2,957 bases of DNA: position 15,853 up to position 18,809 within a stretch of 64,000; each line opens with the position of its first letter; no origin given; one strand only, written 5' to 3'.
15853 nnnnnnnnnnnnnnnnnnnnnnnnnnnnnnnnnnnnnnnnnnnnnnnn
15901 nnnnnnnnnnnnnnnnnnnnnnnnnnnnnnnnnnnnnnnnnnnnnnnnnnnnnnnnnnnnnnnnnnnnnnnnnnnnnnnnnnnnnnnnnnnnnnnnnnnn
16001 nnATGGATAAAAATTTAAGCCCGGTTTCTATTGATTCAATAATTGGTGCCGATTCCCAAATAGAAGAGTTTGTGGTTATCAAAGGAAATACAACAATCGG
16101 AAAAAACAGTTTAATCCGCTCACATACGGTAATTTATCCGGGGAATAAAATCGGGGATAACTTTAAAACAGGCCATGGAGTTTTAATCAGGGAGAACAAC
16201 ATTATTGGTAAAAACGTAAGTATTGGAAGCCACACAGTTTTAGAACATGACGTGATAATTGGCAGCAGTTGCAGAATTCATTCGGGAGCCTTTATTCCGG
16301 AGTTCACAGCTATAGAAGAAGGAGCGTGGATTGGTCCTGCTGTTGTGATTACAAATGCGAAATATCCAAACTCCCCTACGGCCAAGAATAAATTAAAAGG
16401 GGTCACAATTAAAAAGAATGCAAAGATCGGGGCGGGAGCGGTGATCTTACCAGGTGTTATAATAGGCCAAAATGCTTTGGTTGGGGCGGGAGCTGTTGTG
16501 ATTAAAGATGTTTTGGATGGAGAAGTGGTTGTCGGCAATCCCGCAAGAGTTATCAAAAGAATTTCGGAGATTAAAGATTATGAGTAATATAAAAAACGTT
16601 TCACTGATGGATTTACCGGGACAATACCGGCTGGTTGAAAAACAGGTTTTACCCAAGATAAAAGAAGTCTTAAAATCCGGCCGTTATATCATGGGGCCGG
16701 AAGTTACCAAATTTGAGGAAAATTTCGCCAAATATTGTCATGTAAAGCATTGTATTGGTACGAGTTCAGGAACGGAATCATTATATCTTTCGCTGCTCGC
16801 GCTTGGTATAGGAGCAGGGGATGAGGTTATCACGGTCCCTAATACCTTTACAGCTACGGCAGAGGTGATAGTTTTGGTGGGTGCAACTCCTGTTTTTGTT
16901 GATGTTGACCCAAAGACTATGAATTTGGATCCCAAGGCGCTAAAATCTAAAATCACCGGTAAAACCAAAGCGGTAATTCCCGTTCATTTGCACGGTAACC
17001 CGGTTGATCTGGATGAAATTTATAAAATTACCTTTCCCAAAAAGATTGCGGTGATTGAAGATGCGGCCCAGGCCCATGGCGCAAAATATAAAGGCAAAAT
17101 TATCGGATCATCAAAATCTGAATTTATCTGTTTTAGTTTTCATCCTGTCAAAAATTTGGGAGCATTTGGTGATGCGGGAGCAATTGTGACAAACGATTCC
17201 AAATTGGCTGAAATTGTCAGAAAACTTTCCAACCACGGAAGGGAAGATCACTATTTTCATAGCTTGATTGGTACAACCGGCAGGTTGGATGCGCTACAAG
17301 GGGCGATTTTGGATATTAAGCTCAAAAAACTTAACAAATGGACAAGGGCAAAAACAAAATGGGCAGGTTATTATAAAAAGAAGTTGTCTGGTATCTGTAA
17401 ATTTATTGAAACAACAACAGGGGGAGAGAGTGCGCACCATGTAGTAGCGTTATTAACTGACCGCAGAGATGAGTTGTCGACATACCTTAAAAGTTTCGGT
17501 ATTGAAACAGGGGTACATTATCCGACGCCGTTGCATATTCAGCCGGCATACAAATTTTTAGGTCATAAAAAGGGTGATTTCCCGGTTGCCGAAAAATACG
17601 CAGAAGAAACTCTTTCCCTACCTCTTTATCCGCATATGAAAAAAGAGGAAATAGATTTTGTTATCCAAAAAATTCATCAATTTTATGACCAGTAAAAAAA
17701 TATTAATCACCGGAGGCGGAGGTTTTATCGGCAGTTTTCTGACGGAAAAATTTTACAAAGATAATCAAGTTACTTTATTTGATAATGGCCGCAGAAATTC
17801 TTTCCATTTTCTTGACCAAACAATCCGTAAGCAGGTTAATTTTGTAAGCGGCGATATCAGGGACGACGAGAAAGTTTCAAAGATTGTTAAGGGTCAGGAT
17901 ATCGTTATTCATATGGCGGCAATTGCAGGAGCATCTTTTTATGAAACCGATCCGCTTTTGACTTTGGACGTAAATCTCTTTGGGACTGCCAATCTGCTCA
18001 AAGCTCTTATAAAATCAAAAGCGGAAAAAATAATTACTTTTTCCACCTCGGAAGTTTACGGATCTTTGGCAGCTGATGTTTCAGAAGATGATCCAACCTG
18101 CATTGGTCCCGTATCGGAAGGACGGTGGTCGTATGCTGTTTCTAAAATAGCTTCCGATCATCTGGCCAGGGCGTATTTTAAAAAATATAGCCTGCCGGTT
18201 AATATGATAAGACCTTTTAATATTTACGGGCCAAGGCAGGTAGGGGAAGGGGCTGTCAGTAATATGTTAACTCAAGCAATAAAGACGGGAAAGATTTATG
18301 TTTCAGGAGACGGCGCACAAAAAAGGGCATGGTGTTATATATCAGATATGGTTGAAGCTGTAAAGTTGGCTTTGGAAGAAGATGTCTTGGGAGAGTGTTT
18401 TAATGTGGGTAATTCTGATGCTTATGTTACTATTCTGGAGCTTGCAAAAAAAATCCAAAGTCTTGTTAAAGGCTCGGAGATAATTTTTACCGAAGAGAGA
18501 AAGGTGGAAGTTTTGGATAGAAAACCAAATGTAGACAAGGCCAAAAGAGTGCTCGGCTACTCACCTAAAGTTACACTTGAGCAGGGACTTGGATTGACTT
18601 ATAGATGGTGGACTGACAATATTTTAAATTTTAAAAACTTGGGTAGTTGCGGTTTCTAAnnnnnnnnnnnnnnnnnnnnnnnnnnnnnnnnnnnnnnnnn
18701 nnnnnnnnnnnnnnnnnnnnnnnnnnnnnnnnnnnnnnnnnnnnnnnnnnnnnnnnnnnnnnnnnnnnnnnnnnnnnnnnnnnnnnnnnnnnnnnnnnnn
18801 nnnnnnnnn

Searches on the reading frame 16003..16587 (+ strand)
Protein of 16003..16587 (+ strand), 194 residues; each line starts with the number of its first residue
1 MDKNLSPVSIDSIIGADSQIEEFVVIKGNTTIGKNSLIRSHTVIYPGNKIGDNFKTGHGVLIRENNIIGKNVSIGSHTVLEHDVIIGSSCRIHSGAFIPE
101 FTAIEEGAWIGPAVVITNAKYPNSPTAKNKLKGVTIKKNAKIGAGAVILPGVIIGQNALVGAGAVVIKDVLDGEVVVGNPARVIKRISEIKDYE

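Call 48: search_protein_families(library=pfam, proteins=[window:16003-16587:+], max_evalue=0.0001)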
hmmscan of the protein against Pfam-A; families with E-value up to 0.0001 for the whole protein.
window:16003-16587:+ (194 aa): 5 families
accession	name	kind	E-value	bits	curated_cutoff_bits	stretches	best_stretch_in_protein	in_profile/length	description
PF00132.30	Hexapep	-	1.7e-29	100.7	27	4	133-167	1-35/36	Bacterial transferase hexapeptide (six repeats)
PF25084.1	LbH_EIF2B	-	7.1e-12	45.7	54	2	14-106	12-101/105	EIF2B subunit epsilon LbH domain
PF14602.12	Hexapep_2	-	1.2e-09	38.2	27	1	134-166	2-32/34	Hexapeptide repeat of succinyl-transferase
PF24894.1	Hexapep_GlmU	-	4.3e-05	24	23.3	0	133-169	40-74/104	GlmU-like, C-terminal hexapeptide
PF25247.1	LbH_GLGC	-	7.6e-05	23.1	27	0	11-81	31-100/135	GLGC left-handed parallel beta-helix domain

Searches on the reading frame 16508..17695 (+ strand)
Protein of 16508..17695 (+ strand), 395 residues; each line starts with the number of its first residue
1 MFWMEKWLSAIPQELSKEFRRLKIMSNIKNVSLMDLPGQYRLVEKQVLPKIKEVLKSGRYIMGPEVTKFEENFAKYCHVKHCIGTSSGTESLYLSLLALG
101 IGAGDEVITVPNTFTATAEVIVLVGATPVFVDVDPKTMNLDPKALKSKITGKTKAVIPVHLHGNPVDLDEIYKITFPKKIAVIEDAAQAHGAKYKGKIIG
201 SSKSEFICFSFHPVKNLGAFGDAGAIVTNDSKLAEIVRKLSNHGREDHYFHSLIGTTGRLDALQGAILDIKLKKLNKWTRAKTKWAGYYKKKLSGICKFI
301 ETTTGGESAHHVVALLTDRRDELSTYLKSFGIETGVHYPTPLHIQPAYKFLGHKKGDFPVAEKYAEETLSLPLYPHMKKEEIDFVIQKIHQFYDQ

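Call 48: search_protein_families(library=pfam, proteins=[window:16508-17695:+], max_evalue=0.0001)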
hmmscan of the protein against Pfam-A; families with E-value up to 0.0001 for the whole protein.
window:16508-17695:+ (395 aa): 3 families
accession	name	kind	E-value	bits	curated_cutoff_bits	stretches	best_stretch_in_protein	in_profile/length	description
PF01041.23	DegT_DnrJ_EryC1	-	4.6e-117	391.7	19.8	1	45-389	5-359/360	DegT/DnrJ/EryC1/StrS aminotransferase family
PF00155.27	Aminotran_1_2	-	1.3e-06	28.3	19.7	1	66-242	44-246/361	Aminotransferase class I and II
PF01053.26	Cys_Met_Meta_PP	-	6.2e-05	22.2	27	1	62-187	50-175/381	Cys/Met metabolism PLP-dependent enzyme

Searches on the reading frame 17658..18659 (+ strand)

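Call 48: search_protein_families(library=pfam, proteins=[window:17658-18659:+], max_evalue=0.0001)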
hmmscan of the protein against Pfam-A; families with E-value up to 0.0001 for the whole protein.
window:17658-18659:+ (333 aa): 8 families
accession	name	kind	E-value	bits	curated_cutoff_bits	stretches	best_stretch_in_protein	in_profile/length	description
PF01370.27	Epimerase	-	2.7e-50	171.5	20.9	1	15-251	1-240/240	NAD dependent epimerase/dehydratase family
PF16363.11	GDP_Man_Dehyd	-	1.1e-48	166.9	27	1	16-311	1-329/332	GDP-mannose 4,6 dehydratase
PF01073.25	3Beta_HSD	-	2.9e-21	76.2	22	1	16-239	1-229/280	3-beta hydroxysteroid dehydrogenase/isomerase family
PF02719.21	Polysacc_synt_2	-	9.7e-18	64.8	20.2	1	15-130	1-128/293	Polysaccharide biosynthesis protein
PF07993.18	NAD_binding_4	-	1.3e-12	47.9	20.1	1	54-209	57-227/258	Male sterility protein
PF04321.23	RmlD_sub_bind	-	1.8e-11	44.1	27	1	14-297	2-252/287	RmlD substrate binding domain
PF13460.12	NAD_binding_10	-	6.2e-10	39.7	27.2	1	19-186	1-143/184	NAD(P)H-binding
PF00106.31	adh_short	-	4.4e-05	23.5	26.6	0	13-120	1-122/195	short chain dehydrogenase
